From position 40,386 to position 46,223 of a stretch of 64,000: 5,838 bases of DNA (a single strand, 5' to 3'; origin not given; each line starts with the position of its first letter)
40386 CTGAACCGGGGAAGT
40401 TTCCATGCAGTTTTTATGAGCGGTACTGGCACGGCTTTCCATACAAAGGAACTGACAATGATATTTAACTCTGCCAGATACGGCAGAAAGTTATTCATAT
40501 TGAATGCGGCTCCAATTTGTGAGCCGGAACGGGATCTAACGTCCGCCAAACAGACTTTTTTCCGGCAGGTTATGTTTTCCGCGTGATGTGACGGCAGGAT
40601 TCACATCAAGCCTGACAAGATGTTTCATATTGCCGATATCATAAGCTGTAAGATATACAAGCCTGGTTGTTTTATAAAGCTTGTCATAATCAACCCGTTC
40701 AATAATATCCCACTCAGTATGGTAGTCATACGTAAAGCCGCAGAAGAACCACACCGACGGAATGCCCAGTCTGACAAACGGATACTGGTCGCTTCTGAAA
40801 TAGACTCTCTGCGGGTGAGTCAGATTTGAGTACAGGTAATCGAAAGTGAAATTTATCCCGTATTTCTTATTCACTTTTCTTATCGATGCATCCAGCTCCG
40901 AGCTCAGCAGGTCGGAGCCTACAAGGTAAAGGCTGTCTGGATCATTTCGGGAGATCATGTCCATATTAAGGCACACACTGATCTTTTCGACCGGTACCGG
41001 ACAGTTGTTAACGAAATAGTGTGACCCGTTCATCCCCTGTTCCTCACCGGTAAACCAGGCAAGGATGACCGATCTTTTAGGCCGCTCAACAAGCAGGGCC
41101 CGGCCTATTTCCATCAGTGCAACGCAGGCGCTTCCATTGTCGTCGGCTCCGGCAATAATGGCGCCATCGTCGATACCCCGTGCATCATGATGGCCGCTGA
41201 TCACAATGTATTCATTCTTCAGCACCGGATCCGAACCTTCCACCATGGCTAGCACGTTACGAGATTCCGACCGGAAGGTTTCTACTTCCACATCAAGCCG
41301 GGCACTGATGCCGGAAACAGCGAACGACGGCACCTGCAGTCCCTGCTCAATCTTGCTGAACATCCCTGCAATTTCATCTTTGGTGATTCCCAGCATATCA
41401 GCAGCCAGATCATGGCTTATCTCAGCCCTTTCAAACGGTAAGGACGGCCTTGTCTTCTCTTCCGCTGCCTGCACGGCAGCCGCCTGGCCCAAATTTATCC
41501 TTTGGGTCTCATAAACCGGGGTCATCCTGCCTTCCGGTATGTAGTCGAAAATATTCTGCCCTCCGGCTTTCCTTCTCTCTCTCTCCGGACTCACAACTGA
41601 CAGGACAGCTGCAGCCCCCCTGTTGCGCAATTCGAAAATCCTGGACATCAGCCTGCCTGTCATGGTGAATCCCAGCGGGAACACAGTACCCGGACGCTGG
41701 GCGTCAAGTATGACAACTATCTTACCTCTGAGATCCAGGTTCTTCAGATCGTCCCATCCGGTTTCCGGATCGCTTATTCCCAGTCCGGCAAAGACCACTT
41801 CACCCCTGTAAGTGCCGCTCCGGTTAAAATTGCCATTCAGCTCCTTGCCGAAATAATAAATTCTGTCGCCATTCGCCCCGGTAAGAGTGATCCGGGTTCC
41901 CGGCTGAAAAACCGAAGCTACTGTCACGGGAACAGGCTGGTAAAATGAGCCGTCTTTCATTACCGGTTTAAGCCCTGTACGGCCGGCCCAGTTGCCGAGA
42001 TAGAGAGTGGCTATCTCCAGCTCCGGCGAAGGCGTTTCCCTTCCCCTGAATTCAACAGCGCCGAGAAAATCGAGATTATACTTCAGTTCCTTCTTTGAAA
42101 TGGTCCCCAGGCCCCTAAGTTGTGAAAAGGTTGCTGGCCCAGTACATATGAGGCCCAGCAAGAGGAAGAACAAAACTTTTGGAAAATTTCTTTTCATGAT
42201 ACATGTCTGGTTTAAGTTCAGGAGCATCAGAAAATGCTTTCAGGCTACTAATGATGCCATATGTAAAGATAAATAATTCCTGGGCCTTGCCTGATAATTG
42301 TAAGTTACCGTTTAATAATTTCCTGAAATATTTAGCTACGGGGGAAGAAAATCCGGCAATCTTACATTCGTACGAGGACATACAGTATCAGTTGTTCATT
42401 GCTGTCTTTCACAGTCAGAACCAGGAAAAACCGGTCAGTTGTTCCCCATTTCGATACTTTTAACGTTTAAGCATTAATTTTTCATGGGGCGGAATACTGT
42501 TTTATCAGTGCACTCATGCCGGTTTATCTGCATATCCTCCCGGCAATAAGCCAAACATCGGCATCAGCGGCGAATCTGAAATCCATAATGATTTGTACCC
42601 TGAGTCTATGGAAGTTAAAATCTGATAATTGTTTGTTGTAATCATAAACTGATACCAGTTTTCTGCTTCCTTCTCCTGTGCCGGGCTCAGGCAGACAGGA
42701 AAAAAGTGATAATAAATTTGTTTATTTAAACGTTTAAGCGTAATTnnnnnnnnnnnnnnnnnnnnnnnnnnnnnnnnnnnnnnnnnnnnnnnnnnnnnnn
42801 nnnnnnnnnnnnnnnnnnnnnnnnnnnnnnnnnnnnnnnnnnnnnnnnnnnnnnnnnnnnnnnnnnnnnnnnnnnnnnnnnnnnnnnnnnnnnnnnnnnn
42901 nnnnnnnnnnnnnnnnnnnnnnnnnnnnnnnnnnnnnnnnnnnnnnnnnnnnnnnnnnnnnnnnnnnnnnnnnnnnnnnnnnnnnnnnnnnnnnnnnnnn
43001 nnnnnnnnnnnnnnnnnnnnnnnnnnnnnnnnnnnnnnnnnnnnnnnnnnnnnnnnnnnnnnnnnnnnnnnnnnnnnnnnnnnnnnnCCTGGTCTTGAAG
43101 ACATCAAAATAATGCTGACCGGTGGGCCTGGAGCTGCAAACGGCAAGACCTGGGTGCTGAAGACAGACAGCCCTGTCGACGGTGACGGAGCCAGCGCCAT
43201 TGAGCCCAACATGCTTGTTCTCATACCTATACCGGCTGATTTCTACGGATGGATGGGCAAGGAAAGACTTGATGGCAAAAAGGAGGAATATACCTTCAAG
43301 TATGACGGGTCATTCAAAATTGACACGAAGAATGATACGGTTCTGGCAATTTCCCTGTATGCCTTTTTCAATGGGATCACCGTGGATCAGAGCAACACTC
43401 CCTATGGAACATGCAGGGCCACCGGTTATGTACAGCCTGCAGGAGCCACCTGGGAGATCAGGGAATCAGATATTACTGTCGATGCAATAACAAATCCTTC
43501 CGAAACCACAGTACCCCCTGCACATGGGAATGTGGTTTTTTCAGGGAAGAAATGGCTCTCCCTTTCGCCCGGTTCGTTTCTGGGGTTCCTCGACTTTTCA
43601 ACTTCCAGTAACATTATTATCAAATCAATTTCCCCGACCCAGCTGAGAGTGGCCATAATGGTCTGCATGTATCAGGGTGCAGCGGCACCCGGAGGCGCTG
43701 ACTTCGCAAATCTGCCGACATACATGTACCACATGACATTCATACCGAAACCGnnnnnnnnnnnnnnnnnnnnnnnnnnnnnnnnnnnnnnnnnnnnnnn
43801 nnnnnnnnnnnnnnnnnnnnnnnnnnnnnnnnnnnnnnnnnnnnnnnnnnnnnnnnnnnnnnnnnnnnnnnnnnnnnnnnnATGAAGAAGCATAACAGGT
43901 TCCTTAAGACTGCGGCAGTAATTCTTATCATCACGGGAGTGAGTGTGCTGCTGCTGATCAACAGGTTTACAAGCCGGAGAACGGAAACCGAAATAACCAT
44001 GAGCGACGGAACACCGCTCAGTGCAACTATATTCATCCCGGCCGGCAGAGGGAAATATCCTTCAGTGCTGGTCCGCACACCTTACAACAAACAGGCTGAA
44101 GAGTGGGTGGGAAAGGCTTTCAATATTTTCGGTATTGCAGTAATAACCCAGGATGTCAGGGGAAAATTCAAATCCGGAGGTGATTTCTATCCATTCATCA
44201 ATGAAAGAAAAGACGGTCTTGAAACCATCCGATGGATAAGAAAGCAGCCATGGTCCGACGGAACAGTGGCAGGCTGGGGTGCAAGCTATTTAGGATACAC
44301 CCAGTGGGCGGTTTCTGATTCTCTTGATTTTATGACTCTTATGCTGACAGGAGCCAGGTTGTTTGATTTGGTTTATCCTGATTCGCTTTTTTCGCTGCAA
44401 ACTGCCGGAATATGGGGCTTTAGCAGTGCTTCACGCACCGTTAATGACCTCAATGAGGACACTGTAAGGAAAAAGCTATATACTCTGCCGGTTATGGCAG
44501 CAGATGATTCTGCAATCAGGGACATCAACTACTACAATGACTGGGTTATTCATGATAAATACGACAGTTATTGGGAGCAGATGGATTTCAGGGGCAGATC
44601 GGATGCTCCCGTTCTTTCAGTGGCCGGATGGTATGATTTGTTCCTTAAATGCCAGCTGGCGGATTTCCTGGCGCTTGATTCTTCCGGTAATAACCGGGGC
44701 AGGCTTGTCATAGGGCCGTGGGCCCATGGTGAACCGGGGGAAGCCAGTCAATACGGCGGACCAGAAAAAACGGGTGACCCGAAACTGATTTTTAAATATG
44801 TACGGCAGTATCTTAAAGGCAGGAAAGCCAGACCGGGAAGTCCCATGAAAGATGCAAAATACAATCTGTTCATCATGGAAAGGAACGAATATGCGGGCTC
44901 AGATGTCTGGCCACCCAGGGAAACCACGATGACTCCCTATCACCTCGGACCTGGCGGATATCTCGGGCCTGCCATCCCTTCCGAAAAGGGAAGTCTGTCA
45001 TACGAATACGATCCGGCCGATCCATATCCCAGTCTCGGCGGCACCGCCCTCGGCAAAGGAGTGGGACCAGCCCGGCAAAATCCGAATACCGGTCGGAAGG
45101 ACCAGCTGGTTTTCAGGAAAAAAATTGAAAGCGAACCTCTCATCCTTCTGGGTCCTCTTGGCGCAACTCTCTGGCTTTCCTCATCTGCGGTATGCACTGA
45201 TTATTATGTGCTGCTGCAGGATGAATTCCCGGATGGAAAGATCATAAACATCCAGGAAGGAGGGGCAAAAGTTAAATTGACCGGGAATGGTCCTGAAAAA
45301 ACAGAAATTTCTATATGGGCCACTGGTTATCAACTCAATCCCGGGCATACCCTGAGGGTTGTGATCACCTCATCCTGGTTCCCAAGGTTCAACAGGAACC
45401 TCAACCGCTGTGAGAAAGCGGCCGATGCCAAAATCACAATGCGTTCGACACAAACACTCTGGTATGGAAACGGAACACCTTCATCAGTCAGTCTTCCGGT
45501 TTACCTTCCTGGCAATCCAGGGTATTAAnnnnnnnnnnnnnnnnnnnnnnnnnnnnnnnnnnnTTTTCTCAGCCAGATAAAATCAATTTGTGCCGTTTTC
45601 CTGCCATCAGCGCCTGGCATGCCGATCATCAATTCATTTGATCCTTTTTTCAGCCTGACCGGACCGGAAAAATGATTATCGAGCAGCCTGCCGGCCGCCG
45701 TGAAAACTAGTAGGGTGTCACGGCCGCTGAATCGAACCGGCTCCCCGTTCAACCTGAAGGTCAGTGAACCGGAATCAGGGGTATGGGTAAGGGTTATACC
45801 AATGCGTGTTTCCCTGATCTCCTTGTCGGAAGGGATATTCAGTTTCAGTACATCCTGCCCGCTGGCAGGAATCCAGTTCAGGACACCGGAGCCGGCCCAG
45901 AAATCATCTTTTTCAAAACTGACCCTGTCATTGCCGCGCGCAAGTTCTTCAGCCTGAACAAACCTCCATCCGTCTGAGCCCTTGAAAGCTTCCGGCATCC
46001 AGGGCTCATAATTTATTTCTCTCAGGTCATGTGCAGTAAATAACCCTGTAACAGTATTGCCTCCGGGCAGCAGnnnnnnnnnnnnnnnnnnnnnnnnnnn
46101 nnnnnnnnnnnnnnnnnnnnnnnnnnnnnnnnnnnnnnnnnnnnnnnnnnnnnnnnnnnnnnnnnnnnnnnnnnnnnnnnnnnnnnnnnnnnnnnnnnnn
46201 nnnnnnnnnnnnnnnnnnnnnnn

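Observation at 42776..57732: Atypical PUL: two GH172/DUF2961 enzymes combined with a penicillin-acylase-family Ntn hydrolase, a CocE/NonD hydrolase, a PKD lipoprotein and an unknown lipoprotein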

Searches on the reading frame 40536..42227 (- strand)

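Call 5: search_protein_families(library=pfam, proteins=[window:40536-42227:-], max_evalue=0.001)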
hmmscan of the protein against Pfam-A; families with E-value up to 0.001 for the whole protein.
window:40536-42227:- (563 aa): 1 family
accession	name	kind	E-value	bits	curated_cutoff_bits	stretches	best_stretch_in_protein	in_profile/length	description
PF04389.22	Peptidase_M28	-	1.1e-40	139.9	21.3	1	324-525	1-190/193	Peptidase family M28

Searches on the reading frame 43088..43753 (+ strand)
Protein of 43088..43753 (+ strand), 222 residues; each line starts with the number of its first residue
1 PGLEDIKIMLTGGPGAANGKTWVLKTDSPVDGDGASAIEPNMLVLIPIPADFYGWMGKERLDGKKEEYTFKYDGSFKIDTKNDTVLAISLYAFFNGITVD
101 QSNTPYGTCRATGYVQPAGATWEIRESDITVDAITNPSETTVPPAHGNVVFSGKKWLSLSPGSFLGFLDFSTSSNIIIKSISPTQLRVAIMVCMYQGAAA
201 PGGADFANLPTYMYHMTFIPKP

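Call 83: search_protein_families(library=pfam, proteins=[window:43088-43753:+], max_evalue=1)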
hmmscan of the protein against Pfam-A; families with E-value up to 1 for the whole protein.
window:43088-43753:+ (222 aa): 0 families

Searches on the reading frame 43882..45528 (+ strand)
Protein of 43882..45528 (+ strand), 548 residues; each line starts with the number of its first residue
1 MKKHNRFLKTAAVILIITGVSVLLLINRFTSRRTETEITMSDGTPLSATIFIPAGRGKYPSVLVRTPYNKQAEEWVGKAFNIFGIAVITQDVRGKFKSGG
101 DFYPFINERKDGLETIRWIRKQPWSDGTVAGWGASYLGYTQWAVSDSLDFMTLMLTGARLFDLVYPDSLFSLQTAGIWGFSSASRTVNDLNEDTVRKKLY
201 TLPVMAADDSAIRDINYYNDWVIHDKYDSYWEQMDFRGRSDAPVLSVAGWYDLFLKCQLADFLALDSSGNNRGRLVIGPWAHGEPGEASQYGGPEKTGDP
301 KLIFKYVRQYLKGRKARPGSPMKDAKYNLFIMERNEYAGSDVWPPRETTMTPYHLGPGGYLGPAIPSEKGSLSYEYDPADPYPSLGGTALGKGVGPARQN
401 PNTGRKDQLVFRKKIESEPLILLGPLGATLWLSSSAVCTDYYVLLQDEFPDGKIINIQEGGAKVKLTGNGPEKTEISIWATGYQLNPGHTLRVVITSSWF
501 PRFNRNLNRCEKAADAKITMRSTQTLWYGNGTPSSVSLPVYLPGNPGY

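Call 3: search_protein_families(library=pfam, proteins=[window:43882-45528:+], max_evalue=0.01)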
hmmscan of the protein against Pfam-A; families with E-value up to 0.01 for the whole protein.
window:43882-45528:+ (548 aa): 2 families
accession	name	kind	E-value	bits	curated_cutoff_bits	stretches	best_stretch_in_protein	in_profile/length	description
PF02129.25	Peptidase_S15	-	8.1e-41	140.9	23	1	42-283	1-261/262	X-Pro dipeptidyl-peptidase (S15 family)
PF08530.16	PepX_C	-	1.6e-17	64.6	22.5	1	337-535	20-215/217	X-Pro dipeptidyl-peptidase C-terminal non-catalytic domain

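Call 4: search_protein_families(library=ncbifam, proteins=[window:43882-45528:+], max_evalue=0.01)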
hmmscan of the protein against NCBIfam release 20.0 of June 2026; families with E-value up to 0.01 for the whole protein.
window:43882-45528:+ (548 aa): 1 family
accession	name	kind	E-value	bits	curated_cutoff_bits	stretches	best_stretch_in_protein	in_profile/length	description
TIGR00976.1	CocE_NonD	subfamily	1.4e-84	285.1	66.3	1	39-540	2-547/550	CocE/NonD family hydrolase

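Call 38: search_solved_structures(query=window:43882-45528:+, max_evalue=0.00001)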
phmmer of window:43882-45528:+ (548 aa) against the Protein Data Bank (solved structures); distinct sequences matched with E-value up to 0.00001: 19.
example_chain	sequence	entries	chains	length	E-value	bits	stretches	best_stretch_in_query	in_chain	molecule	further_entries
3i2g_A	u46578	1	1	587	8e-57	196.1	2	222-540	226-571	Cocaine esterase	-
3i2h_A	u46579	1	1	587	8e-57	196.1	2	222-540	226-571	Cocaine esterase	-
3i2j_A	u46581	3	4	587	8.1e-57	196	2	222-540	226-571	Cocaine esterase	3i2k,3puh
3i2f_A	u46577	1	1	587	8.2e-57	196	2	222-540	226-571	Cocaine esterase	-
3ida_A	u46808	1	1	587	8.3e-57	196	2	222-540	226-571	Cocaine esterase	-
1ju3_A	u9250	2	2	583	8.3e-57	196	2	222-540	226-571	cocaine esterase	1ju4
3i2i_A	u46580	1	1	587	8.4e-57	196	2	222-540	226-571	Cocaine esterase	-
4p08_A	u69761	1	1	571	9e-57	195.9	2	222-540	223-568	Cocaine esterase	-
3pui_A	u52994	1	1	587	9.1e-57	195.9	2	222-540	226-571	Cocaine esterase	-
9k48_A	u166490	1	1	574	1.8e-56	194.9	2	222-540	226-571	Cocaine esterase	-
1l7q_A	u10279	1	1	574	2.1e-56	194.7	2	222-540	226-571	cocaine esterase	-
1l7r_A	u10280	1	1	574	2.8e-56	194.3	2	222-540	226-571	cocaine esterase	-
7f65_A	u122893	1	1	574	4.3e-56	193.6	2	222-540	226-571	Cocaine esterase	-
4pf1_A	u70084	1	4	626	2.3e-17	65.8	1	29-535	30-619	Peptidase S15/CocE/NonD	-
1mpx_A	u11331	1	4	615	6.8e-16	60.9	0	212-464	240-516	alpha-amino acid ester hydrolase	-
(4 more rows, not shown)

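Call 100: search_solved_structures(query=window:43882-45528:+, max_evalue=1e-50, show_alignments=1)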
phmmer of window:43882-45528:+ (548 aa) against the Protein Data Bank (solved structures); distinct sequences matched with E-value up to 1e-50: 13.
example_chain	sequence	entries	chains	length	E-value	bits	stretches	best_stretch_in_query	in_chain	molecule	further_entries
3i2g_A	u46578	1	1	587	8e-57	196.1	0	222-540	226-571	Cocaine esterase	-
3i2h_A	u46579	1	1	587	8e-57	196.1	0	222-540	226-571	Cocaine esterase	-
3i2j_A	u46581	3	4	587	8.1e-57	196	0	222-540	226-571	Cocaine esterase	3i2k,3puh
3i2f_A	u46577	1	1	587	8.2e-57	196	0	222-540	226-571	Cocaine esterase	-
3ida_A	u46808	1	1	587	8.3e-57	196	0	222-540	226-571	Cocaine esterase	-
1ju3_A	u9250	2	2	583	8.3e-57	196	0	222-540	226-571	cocaine esterase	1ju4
3i2i_A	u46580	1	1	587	8.4e-57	196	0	222-540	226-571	Cocaine esterase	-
4p08_A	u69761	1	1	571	9e-57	195.9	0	222-540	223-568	Cocaine esterase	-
3pui_A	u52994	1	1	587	9.1e-57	195.9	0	222-540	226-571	Cocaine esterase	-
9k48_A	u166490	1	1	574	1.8e-56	194.9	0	222-540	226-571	Cocaine esterase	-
1l7q_A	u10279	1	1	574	2.1e-56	194.7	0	222-540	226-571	cocaine esterase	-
1l7r_A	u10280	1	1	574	2.8e-56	194.3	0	222-540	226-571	cocaine esterase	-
7f65_A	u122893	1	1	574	4.3e-56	193.6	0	222-540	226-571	Cocaine esterase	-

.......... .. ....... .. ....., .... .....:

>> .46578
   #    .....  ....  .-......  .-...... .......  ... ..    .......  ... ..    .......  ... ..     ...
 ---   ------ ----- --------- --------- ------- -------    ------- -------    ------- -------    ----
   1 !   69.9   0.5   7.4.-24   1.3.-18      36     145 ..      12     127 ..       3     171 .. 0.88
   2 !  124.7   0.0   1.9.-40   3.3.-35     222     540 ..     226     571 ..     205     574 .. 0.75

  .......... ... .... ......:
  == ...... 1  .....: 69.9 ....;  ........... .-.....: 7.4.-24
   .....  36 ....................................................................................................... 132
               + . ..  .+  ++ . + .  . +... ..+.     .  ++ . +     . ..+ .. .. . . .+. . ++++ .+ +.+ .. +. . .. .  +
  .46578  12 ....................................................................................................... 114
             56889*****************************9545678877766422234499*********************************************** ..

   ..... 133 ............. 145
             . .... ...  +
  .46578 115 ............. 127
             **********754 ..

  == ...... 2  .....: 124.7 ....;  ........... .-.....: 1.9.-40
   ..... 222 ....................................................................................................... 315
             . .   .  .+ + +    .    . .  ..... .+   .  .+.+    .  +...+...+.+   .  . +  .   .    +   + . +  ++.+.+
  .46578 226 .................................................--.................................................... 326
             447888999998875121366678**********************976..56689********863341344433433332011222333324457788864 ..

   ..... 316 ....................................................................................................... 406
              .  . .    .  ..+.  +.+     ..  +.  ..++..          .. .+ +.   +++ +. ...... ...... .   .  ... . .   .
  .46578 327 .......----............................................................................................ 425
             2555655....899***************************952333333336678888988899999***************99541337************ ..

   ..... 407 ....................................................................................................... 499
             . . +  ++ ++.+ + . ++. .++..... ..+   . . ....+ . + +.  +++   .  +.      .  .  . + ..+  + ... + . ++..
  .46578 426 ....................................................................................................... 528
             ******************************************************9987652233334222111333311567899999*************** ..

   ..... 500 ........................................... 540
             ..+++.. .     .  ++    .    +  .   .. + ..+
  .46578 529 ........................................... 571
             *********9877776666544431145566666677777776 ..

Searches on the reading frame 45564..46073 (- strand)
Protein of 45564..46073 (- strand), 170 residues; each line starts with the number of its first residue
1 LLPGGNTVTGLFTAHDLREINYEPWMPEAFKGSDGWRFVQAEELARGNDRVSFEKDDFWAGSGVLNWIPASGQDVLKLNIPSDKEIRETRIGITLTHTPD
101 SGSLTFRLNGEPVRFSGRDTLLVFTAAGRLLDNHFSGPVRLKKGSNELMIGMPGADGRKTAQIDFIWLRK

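Call 83: search_protein_families(library=pfam, proteins=[window:45564-46073:-], max_evalue=1)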
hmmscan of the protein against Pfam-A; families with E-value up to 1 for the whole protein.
window:45564-46073:- (170 aa): 0 families
